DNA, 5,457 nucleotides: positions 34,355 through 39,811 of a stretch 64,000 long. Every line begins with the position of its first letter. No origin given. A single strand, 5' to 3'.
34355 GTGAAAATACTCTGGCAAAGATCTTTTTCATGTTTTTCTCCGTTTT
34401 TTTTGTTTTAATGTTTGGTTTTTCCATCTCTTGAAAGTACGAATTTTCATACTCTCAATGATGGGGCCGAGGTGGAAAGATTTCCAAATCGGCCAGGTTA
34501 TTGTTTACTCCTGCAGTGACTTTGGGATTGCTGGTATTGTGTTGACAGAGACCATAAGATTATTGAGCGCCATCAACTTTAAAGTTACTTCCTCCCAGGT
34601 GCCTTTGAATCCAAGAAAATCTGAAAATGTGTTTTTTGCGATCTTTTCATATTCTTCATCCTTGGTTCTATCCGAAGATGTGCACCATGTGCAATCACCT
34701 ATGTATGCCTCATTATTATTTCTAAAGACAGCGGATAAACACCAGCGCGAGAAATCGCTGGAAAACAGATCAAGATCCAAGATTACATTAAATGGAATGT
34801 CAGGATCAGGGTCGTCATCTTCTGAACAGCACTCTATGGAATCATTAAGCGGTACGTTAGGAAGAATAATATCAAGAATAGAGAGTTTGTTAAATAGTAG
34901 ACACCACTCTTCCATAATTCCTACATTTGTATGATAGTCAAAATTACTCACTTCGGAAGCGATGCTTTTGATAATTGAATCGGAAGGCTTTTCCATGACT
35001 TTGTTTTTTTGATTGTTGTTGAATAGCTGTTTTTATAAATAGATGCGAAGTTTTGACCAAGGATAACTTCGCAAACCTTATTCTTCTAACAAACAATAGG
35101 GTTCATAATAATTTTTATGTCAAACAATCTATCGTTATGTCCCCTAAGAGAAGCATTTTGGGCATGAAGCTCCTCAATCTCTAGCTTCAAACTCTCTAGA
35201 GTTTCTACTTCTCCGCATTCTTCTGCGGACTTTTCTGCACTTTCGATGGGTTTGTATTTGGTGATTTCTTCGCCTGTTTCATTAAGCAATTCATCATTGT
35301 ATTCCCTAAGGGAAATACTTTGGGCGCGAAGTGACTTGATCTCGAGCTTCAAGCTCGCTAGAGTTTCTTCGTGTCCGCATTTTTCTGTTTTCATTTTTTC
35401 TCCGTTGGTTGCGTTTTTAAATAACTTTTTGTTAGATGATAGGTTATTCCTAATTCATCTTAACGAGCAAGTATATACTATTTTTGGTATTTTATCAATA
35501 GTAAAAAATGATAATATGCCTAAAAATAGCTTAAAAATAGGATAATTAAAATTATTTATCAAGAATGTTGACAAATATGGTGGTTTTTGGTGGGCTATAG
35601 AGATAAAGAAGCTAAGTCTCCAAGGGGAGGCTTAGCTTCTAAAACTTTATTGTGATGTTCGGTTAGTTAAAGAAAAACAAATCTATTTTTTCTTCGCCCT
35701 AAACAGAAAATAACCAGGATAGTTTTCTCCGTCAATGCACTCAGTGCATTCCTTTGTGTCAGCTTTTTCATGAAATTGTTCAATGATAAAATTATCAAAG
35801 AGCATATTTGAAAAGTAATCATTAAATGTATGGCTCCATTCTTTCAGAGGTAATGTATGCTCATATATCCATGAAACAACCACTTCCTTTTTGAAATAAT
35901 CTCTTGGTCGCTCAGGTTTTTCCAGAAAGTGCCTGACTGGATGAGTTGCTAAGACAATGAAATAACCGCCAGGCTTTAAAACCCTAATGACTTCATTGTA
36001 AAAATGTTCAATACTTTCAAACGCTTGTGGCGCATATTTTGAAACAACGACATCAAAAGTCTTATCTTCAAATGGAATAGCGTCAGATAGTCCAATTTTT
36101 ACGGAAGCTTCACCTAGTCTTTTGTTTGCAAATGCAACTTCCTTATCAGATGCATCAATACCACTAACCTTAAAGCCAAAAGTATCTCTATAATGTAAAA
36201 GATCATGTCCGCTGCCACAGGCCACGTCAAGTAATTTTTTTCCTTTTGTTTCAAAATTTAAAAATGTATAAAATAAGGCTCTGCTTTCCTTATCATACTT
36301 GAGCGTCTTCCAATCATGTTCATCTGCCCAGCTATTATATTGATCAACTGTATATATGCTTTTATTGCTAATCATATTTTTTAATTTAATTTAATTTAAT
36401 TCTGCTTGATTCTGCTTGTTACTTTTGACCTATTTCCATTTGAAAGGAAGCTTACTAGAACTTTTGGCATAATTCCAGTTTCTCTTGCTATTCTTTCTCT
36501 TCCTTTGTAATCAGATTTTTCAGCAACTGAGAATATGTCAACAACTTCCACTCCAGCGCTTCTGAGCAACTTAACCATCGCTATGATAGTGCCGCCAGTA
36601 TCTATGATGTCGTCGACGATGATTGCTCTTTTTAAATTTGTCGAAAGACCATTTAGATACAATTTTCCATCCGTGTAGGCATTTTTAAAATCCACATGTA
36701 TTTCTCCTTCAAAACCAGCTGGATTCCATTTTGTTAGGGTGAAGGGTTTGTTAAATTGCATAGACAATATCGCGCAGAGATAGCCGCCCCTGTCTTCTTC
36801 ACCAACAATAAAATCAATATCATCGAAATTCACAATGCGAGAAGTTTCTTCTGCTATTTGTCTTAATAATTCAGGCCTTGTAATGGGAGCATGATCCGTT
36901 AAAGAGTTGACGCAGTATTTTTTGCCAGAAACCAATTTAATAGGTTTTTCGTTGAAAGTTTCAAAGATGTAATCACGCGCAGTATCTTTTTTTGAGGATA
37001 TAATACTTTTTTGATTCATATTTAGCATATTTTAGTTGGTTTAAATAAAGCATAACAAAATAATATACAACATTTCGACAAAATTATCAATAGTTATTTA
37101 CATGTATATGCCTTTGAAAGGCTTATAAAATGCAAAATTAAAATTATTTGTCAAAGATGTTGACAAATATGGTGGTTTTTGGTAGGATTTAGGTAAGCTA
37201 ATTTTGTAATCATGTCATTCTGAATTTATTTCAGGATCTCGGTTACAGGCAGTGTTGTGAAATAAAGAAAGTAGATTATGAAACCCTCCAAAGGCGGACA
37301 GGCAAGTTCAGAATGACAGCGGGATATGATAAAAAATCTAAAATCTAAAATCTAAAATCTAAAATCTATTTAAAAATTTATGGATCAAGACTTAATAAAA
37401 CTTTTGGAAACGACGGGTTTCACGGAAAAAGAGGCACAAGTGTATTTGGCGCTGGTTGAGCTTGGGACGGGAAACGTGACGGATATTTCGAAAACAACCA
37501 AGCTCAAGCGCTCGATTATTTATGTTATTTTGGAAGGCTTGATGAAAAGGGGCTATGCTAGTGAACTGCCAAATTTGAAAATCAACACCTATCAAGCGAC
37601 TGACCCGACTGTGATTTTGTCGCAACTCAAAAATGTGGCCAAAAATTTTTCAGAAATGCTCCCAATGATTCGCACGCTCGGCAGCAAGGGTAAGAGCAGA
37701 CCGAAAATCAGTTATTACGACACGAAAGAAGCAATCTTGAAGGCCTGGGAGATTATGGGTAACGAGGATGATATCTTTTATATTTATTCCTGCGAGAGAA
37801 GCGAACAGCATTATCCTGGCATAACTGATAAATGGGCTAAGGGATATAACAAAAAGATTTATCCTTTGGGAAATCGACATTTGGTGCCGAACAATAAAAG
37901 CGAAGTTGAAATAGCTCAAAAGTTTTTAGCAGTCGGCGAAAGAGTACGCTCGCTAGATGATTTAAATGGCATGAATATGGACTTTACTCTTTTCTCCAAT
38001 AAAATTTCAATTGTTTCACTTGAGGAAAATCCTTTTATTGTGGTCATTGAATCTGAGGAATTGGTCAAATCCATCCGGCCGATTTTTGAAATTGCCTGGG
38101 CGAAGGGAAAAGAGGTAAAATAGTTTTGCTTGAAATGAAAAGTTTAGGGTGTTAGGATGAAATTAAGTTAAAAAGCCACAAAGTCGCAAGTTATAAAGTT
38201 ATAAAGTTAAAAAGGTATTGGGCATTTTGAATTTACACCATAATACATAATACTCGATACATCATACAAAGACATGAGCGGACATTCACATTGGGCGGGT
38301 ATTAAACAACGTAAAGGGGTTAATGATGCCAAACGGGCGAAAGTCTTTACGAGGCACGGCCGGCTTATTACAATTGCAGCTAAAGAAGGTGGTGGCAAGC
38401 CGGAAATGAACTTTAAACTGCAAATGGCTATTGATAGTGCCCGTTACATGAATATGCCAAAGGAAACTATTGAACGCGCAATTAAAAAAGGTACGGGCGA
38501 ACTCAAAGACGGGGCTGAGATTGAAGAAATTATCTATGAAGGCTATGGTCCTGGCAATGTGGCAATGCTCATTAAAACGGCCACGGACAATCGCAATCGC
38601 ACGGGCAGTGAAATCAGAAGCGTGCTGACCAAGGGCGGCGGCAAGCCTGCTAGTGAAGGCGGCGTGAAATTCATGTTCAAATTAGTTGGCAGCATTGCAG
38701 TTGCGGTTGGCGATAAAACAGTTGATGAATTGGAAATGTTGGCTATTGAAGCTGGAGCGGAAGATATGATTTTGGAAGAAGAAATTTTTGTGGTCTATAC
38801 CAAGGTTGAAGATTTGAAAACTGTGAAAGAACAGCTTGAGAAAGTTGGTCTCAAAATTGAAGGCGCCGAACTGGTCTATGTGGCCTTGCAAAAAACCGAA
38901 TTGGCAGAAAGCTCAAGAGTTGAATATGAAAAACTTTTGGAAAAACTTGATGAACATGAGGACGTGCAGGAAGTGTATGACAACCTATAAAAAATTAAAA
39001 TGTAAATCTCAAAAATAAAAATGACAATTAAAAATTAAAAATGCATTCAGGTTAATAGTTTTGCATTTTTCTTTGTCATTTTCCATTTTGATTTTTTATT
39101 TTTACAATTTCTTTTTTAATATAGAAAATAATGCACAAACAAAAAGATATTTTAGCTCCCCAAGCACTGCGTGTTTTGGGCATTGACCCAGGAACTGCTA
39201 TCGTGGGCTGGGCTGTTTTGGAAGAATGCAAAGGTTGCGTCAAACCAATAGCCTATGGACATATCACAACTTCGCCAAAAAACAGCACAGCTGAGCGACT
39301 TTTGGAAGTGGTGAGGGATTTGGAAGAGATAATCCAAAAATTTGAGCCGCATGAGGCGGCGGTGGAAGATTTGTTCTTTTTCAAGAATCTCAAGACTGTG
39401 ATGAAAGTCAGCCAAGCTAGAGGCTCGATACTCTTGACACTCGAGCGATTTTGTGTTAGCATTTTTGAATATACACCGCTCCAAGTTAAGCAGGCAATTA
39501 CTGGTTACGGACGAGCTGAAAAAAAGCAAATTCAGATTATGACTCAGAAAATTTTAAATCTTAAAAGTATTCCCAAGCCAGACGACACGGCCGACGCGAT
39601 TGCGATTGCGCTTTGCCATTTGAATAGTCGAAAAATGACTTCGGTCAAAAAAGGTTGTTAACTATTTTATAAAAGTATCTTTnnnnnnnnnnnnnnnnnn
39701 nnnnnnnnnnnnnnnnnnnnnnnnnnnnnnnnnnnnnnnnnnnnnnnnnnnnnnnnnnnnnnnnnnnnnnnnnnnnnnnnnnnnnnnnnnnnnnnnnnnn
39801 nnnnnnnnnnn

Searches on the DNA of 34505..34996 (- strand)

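Call 71: search_rna_families(source=L063, start=1100, end=2800, threshold=evalue, max_evalue=1, show_alignments=3)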
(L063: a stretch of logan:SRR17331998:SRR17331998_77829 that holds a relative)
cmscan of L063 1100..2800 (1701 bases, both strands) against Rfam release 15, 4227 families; matches with E-value up to 1: 5.
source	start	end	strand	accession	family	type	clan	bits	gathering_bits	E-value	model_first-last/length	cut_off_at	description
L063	1583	1637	+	RF00008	Hammerhead_3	Gene; ribozyme;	CL00010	41.8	48.5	2.8e-07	1-54/54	no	Hammerhead ribozyme (type III)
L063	1159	1210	-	RF00697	mir-186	Gene; miRNA;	-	23.3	70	0.16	1-82/82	no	mir-186 microRNA precursor family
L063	2694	2769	-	RF01859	Phe_leader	Cis-reg; leader;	-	22.4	55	0.75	1-125/125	no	Phenylalanine leader peptide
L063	2688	2766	+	RF02837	anti-hemB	Gene; sRNA;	-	18.9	49.5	0.18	1-81/81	no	Burkholderia RNA 7 (anti-hemB)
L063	1732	1808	+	RF01880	Xist_exon1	Gene; lncRNA;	-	16.3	50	0.15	1-85/85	no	X-chromosome inactivation gene exon 1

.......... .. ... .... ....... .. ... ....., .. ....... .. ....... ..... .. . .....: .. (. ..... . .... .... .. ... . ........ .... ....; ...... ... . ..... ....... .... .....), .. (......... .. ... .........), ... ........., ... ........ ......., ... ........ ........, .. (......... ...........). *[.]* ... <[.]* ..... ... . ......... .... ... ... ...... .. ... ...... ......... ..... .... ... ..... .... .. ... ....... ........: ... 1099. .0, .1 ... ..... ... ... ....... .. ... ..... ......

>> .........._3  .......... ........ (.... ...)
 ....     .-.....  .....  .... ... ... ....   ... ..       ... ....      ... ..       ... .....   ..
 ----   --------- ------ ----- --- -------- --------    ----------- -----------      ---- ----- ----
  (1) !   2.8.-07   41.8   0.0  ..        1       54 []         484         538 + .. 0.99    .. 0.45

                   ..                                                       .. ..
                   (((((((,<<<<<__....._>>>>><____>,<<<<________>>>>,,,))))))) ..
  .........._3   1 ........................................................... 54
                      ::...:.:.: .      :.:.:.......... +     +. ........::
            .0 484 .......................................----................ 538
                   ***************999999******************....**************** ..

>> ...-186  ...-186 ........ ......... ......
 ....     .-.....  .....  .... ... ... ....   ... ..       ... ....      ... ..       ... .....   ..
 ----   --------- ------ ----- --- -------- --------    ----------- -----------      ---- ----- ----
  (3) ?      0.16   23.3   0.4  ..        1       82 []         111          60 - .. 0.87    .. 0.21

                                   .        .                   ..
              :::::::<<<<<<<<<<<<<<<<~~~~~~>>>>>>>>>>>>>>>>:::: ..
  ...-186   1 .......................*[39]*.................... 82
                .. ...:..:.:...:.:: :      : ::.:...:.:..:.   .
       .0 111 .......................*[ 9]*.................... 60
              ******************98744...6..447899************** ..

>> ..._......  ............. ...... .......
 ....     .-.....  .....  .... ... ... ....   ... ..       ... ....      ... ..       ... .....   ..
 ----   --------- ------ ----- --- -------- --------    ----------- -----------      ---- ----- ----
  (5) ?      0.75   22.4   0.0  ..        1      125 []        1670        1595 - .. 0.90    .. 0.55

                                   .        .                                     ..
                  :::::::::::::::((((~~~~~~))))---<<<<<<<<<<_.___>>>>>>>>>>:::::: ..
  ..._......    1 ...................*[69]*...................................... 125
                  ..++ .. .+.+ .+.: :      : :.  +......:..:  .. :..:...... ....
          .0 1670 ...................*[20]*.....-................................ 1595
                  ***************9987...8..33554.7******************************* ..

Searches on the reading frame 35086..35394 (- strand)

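Call 14: search_protein_families(library=pfam, proteins=[window:35086-35394:-], max_evalue=0.01)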
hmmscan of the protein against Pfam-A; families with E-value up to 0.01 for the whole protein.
window:35086-35394:- (102 aa): 2 families
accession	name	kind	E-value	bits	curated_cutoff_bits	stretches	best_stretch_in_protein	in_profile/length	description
PF06005.17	ZapB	-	1.6e-05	25.7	31.5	0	63-90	17-44/71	Cell division protein ZapB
PF04977.20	DivIC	-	0.0009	19.4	28.9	0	64-91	17-44/80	Septum formation initiator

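Call 44: search_protein_families(library=padloc, proteins=[window:35086-35394:-], max_evalue=0.1)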
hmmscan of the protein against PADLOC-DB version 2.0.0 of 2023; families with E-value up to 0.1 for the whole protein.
window:35086-35394:- (102 aa): 2 families
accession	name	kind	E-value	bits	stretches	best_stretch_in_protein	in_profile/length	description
PDLC00255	LmuB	-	0.0086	12.9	1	3-94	312-399/550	AAA ATPase domain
PDLC03863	LmuB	-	0.035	10.8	1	7-84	359-438/610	-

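Call 45: search_protein_families(library=ncbifam, proteins=[window:35086-35394:-], max_evalue=0.1)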
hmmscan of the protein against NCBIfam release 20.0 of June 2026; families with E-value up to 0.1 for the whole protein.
window:35086-35394:- (102 aa): 4 families
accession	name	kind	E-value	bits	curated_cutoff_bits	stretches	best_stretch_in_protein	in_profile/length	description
NF047408.1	SA0632_fam_LP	equivalog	7.2e-06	25.6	70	1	6-42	18-54/68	SA0632 family lipoprotein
TIGR04211.1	SH3_and_anchor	equivalog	0.0069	16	65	1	9-89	65-143/198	TIGR04211 family SH3 domain-containing protein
NF008244.0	PRK11020.1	equivalog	0.069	13.7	110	0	4-46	27-69/120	YibL family ribosome-associated protein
NF008682.0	PRK11700.1-5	equivalog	0.093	12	333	0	11-33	27-49/189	VOC family protein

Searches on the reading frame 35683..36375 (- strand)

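Call 14: search_protein_families(library=pfam, proteins=[window:35683-36375:-], max_evalue=0.01)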
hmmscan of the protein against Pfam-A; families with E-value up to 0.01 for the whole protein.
window:35683-36375:- (230 aa): 14 families
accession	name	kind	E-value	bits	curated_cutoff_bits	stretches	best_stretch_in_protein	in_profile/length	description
PF08241.18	Methyltransf_11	-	1.9e-18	67.3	21.2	1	49-141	1-95/95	Methyltransferase domain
PF13847.12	Methyltransf_31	-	1.5e-17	64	27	1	43-143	2-111/145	Methyltransferase domain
PF13649.12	Methyltransf_25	-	7.4e-16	59.1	27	1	49-137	2-97/97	Methyltransferase domain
PF01209.24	Ubie_methyltran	-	9.6e-12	45.2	20.1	1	39-148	42-158/233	ubiE/COQ5 methyltransferase family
PF13489.12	Methyltransf_23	-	1.5e-09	38.2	27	1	40-144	18-118/164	Methyltransferase domain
PF08242.18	Methyltransf_12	-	2.2e-09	38.3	30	1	49-139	1-98/98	Methyltransferase domain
PF02353.26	CMAS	-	1.4e-08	34.8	27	1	34-145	53-168/273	Mycolic acid cyclopropane synthetase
PF07021.18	MetW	-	1.3e-06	28.7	21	1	35-133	4-102/193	Methionine biosynthesis protein MetW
PF03141.22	Methyltransf_29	-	6.9e-06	25.4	23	1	40-148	113-223/506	Putative S-adenosyl-L-methionine-dependent methyltransferase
PF03291.22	mRNA_G-N7_MeTrfase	-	4.6e-05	23.1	26.6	0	44-87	61-104/315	mRNA (guanine-N(7))-methyltransferase domain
PF03848.20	TehB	-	0.0008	19.3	20.4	1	45-144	31-135/193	Tellurite resistance protein TehB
PF05148.21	Methyltransf_8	-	0.0041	17.5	27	1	98-141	114-156/219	Hypothetical methyltransferase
PF06325.19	PrmA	-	0.0044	17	22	0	42-141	159-258/296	Ribosomal protein L11 methyltransferase (PrmA)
PF05175.20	MTS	-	0.0076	16.3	23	0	26-145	15-142/170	Methyltransferase small domain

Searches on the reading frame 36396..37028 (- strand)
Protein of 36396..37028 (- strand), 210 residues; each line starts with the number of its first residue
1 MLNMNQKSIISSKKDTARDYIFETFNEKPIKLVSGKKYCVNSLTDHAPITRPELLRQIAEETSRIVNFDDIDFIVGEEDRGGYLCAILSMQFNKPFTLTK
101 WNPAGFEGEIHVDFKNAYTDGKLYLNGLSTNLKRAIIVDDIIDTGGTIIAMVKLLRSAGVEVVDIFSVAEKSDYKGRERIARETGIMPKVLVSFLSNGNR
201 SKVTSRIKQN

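Call 14: search_protein_families(library=pfam, proteins=[window:36396-37028:-], max_evalue=0.01)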
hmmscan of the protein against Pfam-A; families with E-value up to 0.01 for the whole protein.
window:36396-37028:- (210 aa): 2 families
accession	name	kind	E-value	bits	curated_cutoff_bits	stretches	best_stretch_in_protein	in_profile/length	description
PF00156.33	Pribosyltran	-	6.6e-12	45.5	26.3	1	57-179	14-134/158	Phosphoribosyl transferase domain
PF14681.12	UPRTase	-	7.2e-05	22.8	27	1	122-169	108-157/206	Uracil phosphoribosyltransferase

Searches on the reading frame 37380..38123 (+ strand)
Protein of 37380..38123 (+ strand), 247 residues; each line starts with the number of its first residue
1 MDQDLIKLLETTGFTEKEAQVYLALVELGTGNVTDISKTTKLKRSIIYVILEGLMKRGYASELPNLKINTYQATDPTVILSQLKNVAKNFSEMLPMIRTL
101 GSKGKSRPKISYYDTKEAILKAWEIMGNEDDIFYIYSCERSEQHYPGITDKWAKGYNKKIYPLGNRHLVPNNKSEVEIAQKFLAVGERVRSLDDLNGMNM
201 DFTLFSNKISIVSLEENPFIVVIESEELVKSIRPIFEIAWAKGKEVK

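Call 14: search_protein_families(library=pfam, proteins=[window:37380-38123:+], max_evalue=0.01)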
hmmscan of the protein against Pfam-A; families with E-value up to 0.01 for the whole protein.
window:37380-38123:+ (247 aa): 1 family
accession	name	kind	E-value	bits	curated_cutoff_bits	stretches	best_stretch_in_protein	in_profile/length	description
PF01978.25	TrmB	-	5.6e-14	52.2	25.6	1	9-76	1-67/68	Sugar-specific transcriptional regulator TrmB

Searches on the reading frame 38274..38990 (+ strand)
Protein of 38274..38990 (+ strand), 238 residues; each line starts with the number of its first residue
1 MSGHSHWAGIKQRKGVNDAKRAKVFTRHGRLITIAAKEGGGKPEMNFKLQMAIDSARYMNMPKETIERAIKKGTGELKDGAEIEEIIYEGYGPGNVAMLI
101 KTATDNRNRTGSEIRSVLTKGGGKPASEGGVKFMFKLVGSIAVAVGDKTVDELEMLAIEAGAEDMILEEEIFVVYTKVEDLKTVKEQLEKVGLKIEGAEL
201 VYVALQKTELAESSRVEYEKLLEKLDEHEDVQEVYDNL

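Call 14: search_protein_families(library=pfam, proteins=[window:38274-38990:+], max_evalue=0.01)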
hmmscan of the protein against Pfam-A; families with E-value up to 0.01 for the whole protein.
window:38274-38990:+ (238 aa): 2 families
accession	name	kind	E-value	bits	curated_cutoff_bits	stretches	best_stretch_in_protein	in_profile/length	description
PF01709.26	Transcrip_reg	-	6e-49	166.3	27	1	84-238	2-160/160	TACO1/YebC second and third domain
PF20772.2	TACO1_YebC_N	-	1.4e-29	102.8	36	1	5-76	1-73/73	TACO1/YebC protein N-terminal domain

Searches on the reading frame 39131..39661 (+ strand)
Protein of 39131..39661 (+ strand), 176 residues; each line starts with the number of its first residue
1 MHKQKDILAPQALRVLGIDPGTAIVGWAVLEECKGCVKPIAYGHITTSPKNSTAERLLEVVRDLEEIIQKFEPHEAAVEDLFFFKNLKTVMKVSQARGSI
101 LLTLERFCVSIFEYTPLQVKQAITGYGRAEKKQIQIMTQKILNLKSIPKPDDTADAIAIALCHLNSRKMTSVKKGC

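Call 30: search_protein_families(library=pfam, proteins=[window:39131-39661:+], max_evalue=0.0001)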
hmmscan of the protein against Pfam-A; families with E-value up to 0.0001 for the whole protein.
window:39131-39661:+ (176 aa): 1 family
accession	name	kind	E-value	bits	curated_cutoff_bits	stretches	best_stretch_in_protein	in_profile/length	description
PF02075.23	RuvC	-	7.1e-49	165.9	22.2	1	15-163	1-148/148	Crossover junction endodeoxyribonuclease RuvC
